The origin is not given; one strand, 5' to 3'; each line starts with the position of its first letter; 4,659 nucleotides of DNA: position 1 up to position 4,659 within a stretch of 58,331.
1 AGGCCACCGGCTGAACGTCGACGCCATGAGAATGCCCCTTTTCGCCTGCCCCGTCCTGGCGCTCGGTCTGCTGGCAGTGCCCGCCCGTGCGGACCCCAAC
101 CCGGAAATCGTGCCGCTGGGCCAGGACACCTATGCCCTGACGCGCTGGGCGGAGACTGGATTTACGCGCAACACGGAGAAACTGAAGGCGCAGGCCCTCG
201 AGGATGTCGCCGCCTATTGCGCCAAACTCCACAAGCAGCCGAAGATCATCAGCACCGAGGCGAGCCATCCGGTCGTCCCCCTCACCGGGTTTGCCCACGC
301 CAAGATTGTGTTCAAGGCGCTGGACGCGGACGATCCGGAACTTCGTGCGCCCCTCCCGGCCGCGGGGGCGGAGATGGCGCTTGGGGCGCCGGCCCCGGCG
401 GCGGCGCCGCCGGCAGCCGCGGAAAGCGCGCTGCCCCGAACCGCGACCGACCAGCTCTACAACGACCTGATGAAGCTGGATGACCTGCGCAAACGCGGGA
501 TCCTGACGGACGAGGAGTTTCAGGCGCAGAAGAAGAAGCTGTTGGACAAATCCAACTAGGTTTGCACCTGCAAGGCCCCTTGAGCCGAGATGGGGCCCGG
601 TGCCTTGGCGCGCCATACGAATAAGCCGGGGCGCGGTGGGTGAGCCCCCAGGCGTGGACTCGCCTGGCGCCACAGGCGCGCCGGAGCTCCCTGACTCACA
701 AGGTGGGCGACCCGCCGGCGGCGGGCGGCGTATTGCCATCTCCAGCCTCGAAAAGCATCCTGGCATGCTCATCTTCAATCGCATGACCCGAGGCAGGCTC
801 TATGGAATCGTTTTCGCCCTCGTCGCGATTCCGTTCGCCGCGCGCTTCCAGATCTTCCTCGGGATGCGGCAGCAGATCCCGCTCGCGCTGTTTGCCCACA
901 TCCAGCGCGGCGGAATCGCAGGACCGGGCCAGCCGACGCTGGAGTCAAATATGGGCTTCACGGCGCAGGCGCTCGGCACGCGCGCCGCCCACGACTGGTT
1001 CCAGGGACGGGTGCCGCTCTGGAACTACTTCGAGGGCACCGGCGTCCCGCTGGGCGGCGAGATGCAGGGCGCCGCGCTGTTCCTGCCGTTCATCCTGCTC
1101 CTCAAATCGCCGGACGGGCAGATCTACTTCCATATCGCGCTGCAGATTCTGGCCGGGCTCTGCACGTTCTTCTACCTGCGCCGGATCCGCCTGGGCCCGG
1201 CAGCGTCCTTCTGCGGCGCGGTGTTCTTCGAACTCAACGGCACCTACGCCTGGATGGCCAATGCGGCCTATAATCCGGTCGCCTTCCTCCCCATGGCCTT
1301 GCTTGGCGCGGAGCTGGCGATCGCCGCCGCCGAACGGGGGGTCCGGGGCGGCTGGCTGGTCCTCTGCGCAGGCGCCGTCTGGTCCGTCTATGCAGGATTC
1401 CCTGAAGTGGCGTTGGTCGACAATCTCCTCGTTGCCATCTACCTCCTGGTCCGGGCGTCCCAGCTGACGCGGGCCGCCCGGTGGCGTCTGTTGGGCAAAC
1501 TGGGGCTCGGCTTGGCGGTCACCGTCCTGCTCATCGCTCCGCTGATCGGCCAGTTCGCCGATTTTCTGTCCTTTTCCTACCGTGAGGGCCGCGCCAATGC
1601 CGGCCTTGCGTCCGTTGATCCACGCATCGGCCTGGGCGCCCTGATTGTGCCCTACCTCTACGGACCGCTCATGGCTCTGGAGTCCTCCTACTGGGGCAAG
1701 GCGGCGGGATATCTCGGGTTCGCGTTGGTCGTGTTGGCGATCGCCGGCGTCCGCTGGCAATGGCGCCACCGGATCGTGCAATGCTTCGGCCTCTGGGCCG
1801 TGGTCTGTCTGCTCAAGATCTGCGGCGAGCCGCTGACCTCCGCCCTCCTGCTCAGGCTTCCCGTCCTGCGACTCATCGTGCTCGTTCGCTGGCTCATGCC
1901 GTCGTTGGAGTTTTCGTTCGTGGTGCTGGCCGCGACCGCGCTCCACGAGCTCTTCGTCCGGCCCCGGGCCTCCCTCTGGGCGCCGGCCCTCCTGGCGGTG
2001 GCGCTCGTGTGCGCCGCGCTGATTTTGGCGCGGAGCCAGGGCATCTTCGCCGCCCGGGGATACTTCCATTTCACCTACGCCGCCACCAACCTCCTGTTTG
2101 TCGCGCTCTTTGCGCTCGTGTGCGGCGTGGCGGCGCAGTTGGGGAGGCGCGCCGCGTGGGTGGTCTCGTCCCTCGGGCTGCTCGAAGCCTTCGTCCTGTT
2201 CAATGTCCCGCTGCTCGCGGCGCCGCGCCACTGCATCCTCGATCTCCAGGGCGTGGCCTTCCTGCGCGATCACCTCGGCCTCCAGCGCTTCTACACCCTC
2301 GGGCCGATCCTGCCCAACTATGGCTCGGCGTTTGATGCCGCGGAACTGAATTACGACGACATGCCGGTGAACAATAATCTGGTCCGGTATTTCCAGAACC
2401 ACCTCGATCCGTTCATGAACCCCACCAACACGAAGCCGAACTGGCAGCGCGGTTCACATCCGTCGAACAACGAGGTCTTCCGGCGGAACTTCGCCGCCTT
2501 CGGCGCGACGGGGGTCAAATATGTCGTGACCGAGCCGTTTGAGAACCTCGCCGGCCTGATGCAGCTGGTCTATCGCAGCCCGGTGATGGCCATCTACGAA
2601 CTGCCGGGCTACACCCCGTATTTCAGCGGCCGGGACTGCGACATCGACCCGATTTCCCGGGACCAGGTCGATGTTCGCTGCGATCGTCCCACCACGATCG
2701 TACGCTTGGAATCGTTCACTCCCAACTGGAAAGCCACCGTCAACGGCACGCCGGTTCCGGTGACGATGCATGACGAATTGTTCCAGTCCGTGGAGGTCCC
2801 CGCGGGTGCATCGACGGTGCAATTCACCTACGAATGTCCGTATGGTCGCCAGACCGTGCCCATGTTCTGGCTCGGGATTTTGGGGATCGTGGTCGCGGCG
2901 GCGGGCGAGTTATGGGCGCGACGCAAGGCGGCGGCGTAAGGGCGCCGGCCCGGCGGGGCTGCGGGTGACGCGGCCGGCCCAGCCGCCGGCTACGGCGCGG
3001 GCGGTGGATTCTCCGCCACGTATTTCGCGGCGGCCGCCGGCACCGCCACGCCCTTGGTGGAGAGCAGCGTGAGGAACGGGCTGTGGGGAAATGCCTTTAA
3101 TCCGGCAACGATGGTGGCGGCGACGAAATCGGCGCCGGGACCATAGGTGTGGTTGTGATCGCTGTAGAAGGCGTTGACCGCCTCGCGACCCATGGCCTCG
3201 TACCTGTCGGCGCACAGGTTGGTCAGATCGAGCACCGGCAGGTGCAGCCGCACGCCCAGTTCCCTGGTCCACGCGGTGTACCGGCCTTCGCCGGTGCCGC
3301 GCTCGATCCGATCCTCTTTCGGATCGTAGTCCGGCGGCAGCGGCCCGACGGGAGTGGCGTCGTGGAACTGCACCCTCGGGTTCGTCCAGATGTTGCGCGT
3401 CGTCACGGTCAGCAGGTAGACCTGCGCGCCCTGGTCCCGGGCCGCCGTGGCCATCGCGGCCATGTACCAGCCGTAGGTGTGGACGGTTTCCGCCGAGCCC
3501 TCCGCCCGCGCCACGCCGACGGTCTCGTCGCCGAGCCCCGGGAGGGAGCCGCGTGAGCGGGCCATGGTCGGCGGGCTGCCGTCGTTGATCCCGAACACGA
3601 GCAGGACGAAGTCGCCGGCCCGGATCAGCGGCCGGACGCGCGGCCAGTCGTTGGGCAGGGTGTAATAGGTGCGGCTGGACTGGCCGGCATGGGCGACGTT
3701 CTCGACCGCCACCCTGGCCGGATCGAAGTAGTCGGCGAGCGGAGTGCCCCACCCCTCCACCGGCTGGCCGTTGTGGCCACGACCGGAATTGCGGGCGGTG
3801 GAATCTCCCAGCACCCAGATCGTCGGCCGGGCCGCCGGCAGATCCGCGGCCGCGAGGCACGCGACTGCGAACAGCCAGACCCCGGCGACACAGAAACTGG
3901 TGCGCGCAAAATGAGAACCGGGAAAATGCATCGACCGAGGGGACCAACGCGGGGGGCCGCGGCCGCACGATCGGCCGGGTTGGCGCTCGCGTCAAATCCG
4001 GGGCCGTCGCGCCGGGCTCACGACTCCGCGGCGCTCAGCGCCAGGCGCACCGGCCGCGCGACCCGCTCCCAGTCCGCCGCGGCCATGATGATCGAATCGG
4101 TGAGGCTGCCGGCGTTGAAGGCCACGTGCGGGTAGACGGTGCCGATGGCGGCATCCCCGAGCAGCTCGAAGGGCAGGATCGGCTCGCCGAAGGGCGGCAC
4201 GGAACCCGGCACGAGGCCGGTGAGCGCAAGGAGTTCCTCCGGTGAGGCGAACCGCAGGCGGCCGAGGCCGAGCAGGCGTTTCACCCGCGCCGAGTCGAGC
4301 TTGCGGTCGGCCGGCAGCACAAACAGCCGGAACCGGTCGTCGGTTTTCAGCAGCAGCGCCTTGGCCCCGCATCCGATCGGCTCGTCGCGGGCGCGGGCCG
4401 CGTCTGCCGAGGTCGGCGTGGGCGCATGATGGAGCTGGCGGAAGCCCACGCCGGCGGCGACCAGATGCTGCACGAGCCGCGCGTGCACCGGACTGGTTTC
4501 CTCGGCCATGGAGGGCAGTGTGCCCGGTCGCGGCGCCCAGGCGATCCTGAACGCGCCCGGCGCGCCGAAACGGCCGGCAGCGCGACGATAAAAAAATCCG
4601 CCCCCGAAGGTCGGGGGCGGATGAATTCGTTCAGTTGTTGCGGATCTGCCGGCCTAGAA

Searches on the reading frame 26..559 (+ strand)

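Call 28: search_protein_families(library=pfam, proteins=[window:26-559:+], max_evalue=0.00001)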
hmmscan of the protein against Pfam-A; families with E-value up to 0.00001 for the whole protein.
window:26-559:+ (177 aa): 1 family
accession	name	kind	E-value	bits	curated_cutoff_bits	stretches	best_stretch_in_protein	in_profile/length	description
PF09851.14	SHOCT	-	1.3e-08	34.8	27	1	148-173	3-28/28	Short C-terminal domain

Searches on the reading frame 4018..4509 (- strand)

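Call 28: search_protein_families(library=pfam, proteins=[window:4018-4509:-], max_evalue=0.00001)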
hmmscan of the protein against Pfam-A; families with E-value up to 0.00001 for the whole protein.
window:4018-4509:- (163 aa): 1 family
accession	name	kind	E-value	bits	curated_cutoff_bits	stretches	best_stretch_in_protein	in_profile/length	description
PF04073.20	tRNA_edit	-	1.7e-22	80.2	25.5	1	28-149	1-122/123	Aminoacyl-tRNA editing domain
